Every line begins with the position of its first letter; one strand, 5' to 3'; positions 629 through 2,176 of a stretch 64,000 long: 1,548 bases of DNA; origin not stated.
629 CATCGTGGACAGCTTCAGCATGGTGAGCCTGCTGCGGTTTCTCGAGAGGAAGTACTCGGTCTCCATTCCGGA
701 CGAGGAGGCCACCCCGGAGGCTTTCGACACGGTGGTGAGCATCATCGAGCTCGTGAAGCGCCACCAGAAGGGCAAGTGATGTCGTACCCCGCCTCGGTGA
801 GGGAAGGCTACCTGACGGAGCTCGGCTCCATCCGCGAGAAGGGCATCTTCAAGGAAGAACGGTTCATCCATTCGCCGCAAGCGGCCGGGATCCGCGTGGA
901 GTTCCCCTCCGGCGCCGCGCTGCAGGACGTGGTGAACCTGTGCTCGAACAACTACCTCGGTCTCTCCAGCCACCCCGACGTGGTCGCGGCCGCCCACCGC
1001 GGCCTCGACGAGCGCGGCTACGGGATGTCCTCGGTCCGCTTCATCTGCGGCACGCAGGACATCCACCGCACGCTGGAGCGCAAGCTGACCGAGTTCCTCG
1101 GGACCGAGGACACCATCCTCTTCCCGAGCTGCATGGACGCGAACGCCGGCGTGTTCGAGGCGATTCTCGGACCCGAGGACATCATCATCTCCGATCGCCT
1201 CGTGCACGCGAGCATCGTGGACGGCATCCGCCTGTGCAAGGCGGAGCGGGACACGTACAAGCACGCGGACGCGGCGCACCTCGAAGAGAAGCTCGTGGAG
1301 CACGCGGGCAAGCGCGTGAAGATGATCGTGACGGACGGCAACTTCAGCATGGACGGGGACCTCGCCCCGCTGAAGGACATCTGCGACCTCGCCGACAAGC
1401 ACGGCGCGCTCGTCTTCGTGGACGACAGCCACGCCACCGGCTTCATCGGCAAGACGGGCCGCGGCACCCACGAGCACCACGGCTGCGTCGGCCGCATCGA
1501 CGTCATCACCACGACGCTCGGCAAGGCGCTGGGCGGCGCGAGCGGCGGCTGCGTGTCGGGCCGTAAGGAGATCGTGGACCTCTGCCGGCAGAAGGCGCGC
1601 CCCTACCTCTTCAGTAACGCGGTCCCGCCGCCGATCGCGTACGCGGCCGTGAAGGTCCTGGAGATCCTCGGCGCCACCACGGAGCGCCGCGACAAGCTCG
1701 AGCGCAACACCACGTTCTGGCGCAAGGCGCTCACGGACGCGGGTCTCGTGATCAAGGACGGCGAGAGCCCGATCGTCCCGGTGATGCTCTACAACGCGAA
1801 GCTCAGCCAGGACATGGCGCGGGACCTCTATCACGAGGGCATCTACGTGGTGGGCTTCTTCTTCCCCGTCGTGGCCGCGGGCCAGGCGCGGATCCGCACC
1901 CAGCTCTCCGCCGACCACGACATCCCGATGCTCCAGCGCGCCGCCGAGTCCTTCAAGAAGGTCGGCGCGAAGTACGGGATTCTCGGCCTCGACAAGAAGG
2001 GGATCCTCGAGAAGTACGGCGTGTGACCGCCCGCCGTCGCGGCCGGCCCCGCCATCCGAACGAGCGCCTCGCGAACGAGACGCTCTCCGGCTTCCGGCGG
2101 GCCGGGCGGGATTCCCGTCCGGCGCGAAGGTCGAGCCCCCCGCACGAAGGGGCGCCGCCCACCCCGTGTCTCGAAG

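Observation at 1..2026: Translationally coupled acyl-adenylate ligase / dedicated ACP / Kbl-like 2-oxoamine synthase module (sphingolipid-like amino-lipid synthesis?)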

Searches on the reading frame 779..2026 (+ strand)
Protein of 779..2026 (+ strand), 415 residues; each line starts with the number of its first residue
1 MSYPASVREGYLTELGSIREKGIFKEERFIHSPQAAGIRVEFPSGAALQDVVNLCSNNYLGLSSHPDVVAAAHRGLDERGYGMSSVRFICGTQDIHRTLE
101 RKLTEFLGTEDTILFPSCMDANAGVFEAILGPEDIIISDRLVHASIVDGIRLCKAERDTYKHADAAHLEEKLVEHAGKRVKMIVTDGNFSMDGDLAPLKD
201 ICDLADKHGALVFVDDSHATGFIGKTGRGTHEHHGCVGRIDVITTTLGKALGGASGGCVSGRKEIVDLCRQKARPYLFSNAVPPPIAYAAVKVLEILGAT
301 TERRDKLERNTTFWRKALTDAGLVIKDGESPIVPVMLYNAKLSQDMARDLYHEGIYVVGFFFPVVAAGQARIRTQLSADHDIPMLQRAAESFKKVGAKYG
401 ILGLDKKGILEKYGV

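Call 3: search_protein_families(library=ncbifam, proteins=[window:779-2023:+], max_evalue=0.01)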
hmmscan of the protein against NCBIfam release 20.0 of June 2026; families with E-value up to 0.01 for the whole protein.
window:779-2023:+ (415 aa): 23 families
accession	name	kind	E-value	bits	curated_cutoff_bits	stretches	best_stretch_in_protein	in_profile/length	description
TIGR01822.1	2am3keto_CoA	equivalog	1.9e-170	567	493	1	11-402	5-393/393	glycine C-acetyltransferase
NF005394.0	PRK06939.1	equivalog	2.9e-168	559.7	460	1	12-401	10-396/397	glycine C-acetyltransferase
TIGR01825.1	gly_Cac_T_rel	subfamily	3.4e-118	394.7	535.4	1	14-401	4-384/385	BioF/Kbl family PLP-dependent acyltransferase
TIGR00858.1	bioF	equivalog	3.3e-104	348.5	426.45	1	49-392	21-364/365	8-amino-7-oxononanoate synthase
NF047600.1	SerpalmtaseCFB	equivalog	9.7e-89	297.8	640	1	16-398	16-391/395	serine palmitoyltransferase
TIGR01821.1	5aminolev_synth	equivalog_domain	5.6e-83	279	338.55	1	46-399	42-397/402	5-aminolevulinate synthase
NF047599.1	SerpalmtaseBetaP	equivalog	1.3e-75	254.5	500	1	49-399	43-393/394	serine palmitoyltransferase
NF047603.1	SerpalmtaseAlphaP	equivalog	2e-67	227.6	670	1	49-401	45-398/399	serine palmitoyltransferase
NF005526.0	PRK07179.1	equivalog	8.1e-54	182.7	428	1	48-394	53-394/407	alpha-hydroxyketone-type quorum-sensing autoinducer synthase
NF005697.0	PRK07505.1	subfamily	1.5e-47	162.2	342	1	49-398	48-401/405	hypothetical protein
NF004608.1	PRK05937.1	equivalog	7.8e-28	97.3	399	1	79-300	39-260/366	8-amino-7-oxononanoate synthase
NF000586.1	PRK00011.1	subfamily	1.2e-10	40.7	335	1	117-325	86-297/404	serine hydroxymethyltransferase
TIGR03576.1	pyridox_MJ0158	hypoth_equivalog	6.6e-07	28.8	304.45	1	142-327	107-286/346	TIGR03576 family pyridoxal phosphate-dependent enzyme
NF010094.0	PRK13580.1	equivalog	3e-06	26.2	735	1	167-295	208-333/496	glycine hydroxymethyltransferase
NF004627.0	PRK05968.1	subfamily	4.8e-06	25.7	508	1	95-296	64-257/389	hypothetical protein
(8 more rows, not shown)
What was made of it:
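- On Glycine C-acetyltransferase (Kbl): TIGR01822 scores 567 bits (cut-off 493) and NF005394 scores 560 (cut-off 460) (call 3).
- On Serine palmitoyltransferase / bacterial sphingolipid locus: NF047600 scores 298 (cut-off 640), NF047599 scores 254 (500) and NF047603 scores 228 (670) (call 3).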

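Call 4: search_protein_families(library=pfam, proteins=[window:779-2023:+], max_evalue=0.01)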
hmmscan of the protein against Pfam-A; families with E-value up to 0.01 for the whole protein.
window:779-2023:+ (415 aa): 6 families
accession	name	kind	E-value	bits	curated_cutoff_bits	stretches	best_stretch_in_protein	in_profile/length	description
PF00155.27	Aminotran_1_2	-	1.2e-59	202.8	19.7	1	50-391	2-360/361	Aminotransferase class I and II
PF00464.25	SHMT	-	5.6e-05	22.4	27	1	165-269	153-252/399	Serine hydroxymethyltransferase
PF01053.26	Cys_Met_Meta_PP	-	0.00018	20.6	27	1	96-224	54-182/381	Cys/Met metabolism PLP-dependent enzyme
PF00266.25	Aminotran_5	-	0.0037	16.7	21.5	1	93-219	42-179/371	Aminotransferase class-V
PF01041.23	DegT_DnrJ_EryC1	-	0.0039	16.9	19.8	1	97-243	27-168/360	DegT/DnrJ/EryC1/StrS aminotransferase family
PF01212.27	Beta_elim_lyase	-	0.0059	16.4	27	0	96-306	34-215/288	Beta-eliminating lyase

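Call 5: find_encoding_contigs(protein=window:779-2026:+, flank=10000, max_places=6)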
Protein window:779-2026:+ (415 aa): no gene with exactly this product is on record in the collection.

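Call 22: search_solved_structures(query=window:779-2023:+, max_evalue=1e-20, show_alignments=1)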
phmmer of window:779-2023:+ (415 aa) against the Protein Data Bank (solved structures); distinct sequences matched with E-value up to 1e-20: 50.
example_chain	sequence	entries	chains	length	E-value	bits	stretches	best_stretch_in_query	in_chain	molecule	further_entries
1fc4_A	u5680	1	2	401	2.9e-136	457.8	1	13-402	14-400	2-AMINO-3-KETOBUTYRATE CONENZYME A LIGASE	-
7bxp_A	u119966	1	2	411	5.8e-135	453.5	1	11-402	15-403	2-amino-3-ketobutyrate coenzyme A ligase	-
7bxq_A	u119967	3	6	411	4.1e-134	450.7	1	11-402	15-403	2-amino-3-ketobutyrate coenzyme A ligase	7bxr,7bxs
7v58_A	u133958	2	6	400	1.5e-133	448.9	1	14-399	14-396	2-amino-3-ketobutyrate coenzyme A ligase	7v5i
3tqx_A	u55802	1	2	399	1.2e-130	439.2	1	14-401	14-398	2-amino-3-ketobutyrate coenzyme A ligase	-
7poa_A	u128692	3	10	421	3.1e-89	302.9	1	12-402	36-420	8-amino-7-oxononanoate synthase/2-amino-3-ketobutyrate coenzyme A ligase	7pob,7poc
8s1y_A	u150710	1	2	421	1.1e-88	301.1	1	12-402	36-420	8-amino-7-oxononanoate synthase/2-amino-3-ketobutyrate coenzyme A ligase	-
3a2b_A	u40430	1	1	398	1.3e-60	208.6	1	18-395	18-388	Serine palmitoyltransferase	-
8guh_A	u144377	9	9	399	1.3e-60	208.6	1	18-395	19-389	Serine palmitoyltransferase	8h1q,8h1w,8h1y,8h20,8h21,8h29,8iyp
7x98_A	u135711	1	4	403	2.7e-60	207.6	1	43-400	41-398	5-aminolevulinate synthase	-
5qqq_B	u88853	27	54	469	4.6e-59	203.5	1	45-391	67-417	5-aminolevulinate synthase, erythroid-specific, mitochondrial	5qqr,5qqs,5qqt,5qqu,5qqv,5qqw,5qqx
2bwn_A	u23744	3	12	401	9.6e-58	199.2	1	43-386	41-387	5-AMINOLEVULINATE SYNTHASE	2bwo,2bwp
2w8j_A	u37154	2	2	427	1.2e-56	195.6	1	40-405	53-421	SERINE PALMITOYLTRANSFERASE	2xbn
2jgt_A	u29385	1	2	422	2e-56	194.8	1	40-405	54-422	SERINE PALMITOYLTRANSFERASE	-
2jg2_A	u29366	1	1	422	2.1e-56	194.8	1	40-405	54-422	SERINE PALMITOYLTRANSFERASE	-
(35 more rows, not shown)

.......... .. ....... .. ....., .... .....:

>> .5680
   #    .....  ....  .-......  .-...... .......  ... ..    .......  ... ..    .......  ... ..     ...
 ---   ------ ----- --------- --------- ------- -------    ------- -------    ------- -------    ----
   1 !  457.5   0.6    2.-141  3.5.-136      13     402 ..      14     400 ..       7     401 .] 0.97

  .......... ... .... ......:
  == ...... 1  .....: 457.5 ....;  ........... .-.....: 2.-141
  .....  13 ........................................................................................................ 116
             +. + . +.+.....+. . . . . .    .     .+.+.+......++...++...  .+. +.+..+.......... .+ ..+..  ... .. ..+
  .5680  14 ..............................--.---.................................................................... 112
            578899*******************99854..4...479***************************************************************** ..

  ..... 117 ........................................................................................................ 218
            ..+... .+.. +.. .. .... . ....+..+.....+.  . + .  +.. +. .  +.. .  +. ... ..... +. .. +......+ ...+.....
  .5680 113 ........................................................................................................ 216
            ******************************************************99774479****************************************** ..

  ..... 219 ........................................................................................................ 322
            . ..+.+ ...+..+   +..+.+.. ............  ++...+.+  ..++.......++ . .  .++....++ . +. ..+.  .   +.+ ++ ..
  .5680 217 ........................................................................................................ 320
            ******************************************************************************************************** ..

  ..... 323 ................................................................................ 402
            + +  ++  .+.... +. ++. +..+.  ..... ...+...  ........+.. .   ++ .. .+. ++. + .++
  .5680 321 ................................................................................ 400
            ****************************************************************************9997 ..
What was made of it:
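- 779..2026 (+): 415-aa PLP-dependent 2-oxoamine synthase of the Kbl clade, in an ACP-linked subclade. Its start overlaps the ACP stop (TGATG). TIGR01822 scores 567 bits, above the 493 cut-off (call 3); E. coli Kbl 1FC4 scores 458 bits (call 22).
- On Glycine C-acetyltransferase (Kbl): E. coli Kbl 1FC4 scores 458 bits (call 22).
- On Serine palmitoyltransferase / bacterial sphingolipid locus: Solved SPTs score about 195-209 bits, against 458 for Kbl (call 22).
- TIGR01822 scores 567 bits, above 493 (call 3); E. coli Kbl scores 458 bits (call 22).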

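Call 54: find_homologous_proteins(query=window:779-2023:+, max_evalue=1e-50)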
Query window:779-2023:+ (415 aa): 8000 proteins with E <= 1e-50 among 8000 candidates; the best 120 are listed.
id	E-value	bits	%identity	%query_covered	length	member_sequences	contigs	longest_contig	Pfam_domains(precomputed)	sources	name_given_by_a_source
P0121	3.1e-278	940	100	100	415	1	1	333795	PF00155.28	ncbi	ncbi:MAG: glycine C-acetyltransferase [bacterium]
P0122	1.8e-249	846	88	100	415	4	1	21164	PF00155.28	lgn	-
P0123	3.2e-245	832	87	100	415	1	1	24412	PF00155.28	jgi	jgi:glycine C-acetyltransferase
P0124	1.9e-241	819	84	100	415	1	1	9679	PF00155.28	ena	-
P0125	7.9e-240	814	85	100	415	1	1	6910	PF00155.28,PF01053.27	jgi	-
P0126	3.7e-238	808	84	100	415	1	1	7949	PF00155.28,PF01053.27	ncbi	-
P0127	3.3e-236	802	84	100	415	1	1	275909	PF00155.28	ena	-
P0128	1.9e-235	799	83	100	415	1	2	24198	PF00155.28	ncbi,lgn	-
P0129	1.6e-234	796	83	100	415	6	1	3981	PF00464.26,PF00155.28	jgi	jgi:glycine C-acetyltransferase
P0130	9.8e-234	794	82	100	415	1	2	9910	PF00155.28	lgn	-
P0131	2.8e-233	792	82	100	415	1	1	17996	PF00155.28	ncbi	-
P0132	3.6e-233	792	83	100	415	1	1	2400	PF00155.28,PF01053.27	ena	-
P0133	6.2e-232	788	82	100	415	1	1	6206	PF00155.28,PF01053.27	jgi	jgi:glycine C-acetyltransferase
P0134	1.4e-231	787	82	100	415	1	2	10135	PF00155.28,PF01212.28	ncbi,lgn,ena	-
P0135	2.5e-231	786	82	100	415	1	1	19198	PF00155.28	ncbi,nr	ncbi:MAG: glycine C-acetyltransferase [Acidobacteria bacterium]|nr:glycine C-acetyltransferase [Acid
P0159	3.9e-228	775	81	100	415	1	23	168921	PF00155.28,PF01053.27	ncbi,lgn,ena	-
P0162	1.5e-227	773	81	99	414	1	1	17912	PF00464.26,PF00155.28,PF01053.27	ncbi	ncbi:MAG: glycine C-acetyltransferase [Bacteroidales bacterium]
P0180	4.7e-226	768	81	100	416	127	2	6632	PF00155.28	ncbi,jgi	jgi:glycine C-acetyltransferase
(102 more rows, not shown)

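Call 55: find_encoding_contigs(protein=P0121, flank=10000, max_places=2)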
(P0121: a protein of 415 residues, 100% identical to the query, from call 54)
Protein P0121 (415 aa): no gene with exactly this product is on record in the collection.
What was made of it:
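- Tried and rejected: It is not on record (calls 5, 55).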

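Call 56: find_encoding_contigs(protein=P0122, flank=10000, max_places=2)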
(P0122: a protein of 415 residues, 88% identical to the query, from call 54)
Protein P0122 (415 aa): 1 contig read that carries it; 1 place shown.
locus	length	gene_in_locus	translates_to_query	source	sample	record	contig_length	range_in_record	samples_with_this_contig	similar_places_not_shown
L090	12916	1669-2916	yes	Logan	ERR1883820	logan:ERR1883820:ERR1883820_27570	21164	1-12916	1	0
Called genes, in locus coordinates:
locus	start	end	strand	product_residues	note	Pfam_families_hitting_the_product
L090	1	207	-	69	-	?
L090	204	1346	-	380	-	PF06580:His_kinase, PF02518:HATPase_c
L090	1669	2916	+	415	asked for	PF00155:Aminotran_1_2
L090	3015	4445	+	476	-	PF00171:Aldedh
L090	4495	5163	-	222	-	-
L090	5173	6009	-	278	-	-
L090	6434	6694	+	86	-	PF00550:PP-binding (weak)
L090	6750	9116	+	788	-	PF02321:OEP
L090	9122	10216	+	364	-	PF25973:BSH_CzcB (weak), PF25885:HH_EMRA (weak), PF25876:HH_MFP_RND (weak), PF25954:Beta-barrel_RND_2, PF25989:YknX_C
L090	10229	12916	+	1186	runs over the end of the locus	PF00873:ACR_tran, PF02355:SecD_SecF_C (weak)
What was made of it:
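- Checked: In L090 the kinase directly precedes the synthase (call 56).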

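Call 65: predict_structure(alignment_id=A2)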
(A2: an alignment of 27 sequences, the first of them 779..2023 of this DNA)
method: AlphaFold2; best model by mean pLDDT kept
length: 415 residues; sequences in the alignment: 27
mean_pLDDT: 62.5   pTM: 0.63
mean pLDDT of the five models: 62.5, 59.4, 56.4, 51.1, 51.0
residues with pLDDT >= 90: 14; 70-90: 139; 50-70: 154; < 50: 108
segments of 3 or more residues with pLDDT < 50: 1-8, 14-35, 81-91, 116-119, 189-194, 218-232, 252-256, 274-281, 328-331, 333-335, 359-374
pLDDT, mean of each block of 10 residues (from residue 1): 39 45 31 51 68 62 64 67 36 64 63 52 73 83 65 81 74 90 67 53 85 64 38 52 58 51 66 50 62 74 67 72 60 53 76 72 26 53 85 88 75 75
secondary structure, 60 per line:
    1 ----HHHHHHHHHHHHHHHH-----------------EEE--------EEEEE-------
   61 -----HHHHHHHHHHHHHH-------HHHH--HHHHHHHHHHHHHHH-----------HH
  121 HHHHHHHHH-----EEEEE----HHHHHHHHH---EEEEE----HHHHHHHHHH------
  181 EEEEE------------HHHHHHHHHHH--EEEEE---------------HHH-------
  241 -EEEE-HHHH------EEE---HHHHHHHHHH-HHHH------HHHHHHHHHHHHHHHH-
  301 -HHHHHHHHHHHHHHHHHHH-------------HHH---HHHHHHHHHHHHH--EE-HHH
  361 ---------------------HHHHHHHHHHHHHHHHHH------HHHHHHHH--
elements in order: H5-20 E38-40 E49-53 H66-79 H87-90 H93-107 H119-129 E135-139 H144-152 E156-160 H165-174 E181-185 H198-208 E211-215 E242-245 H247-250 E257-259 H263-272 H274-277 H284-299 H302-320 H340-352 H382-399 H406-413
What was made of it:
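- Tried and rejected: Confidence was low (pLDDT 62.5) with a shallow alignment, so I did not use it (call 65).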

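Call 74: list_cluster_members(proteins=[P0121, P0074, P0109, P0159, P0180, P0162, P0098])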
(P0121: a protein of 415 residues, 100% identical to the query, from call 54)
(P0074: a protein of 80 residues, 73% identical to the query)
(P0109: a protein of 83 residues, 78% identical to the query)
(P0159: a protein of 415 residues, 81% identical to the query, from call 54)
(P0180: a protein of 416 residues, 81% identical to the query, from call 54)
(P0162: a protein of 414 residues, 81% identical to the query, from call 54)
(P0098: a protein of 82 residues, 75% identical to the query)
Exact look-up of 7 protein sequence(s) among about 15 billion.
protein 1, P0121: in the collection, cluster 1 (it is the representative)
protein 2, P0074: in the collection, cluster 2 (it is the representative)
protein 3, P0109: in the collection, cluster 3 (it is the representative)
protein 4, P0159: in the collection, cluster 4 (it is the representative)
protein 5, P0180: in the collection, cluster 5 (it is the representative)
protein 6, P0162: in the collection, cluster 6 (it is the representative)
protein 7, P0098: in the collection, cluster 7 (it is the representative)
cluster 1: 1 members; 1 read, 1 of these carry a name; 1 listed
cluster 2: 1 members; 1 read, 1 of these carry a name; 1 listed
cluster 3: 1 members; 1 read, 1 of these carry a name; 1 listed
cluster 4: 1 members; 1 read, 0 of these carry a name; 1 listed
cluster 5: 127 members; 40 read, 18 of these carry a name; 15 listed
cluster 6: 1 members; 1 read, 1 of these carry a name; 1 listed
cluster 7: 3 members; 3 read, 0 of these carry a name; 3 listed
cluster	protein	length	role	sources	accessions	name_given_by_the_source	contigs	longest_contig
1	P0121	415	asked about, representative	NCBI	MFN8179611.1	MAG: glycine C-acetyltransferase [bacterium]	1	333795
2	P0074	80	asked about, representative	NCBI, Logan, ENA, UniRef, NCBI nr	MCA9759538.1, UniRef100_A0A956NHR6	MAG: acyl carrier protein [Candidatus Eisenbacteria bacterium] | Acyl carrier protein n=1 Tax=Eiseniibacteriota bacterium TaxID=2212470 ... | acyl carrier protein [Candidatus Eisenbacteria bacterium]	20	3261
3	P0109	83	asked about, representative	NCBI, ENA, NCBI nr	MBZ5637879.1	MAG: acyl carrier protein [Acidobacteriia bacterium] | acyl carrier protein [Terriglobia bacterium]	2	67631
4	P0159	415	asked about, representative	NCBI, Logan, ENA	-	-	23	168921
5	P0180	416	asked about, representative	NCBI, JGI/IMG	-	glycine C-acetyltransferase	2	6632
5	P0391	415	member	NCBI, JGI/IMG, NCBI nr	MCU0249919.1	MAG: glycine C-acetyltransferase [Vicinamibacterales bacterium] | glycine C-acetyltransferase | glycine C-acetyltransferase [Vicinamibacterales bacterium]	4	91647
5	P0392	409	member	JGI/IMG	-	glycine C-acetyltransferase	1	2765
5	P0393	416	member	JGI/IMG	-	glycine C-acetyltransferase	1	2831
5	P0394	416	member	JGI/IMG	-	glycine C-acetyltransferase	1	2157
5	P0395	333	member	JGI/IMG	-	glycine C-acetyltransferase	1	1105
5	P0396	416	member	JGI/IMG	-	glycine C-acetyltransferase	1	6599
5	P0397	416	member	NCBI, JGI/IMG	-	glycine C-acetyltransferase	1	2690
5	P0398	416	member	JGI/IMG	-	glycine C-acetyltransferase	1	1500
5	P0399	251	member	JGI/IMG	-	glycine C-acetyltransferase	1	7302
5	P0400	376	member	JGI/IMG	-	glycine C-acetyltransferase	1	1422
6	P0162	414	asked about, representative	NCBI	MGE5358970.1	MAG: glycine C-acetyltransferase [Bacteroidales bacterium]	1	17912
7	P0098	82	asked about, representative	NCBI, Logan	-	-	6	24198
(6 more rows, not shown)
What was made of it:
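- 779..2026 (+): It is identical to NCBI MFN8179611.1, named 'glycine C-acetyltransferase' (calls 54, 74).
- Public annotation calls the synthase glycine C-acetyltransferase (calls 54, 74).
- Tried and rejected: The protein is NCBI MFN8179611.1 on a 333,795-bp contig (call 74).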
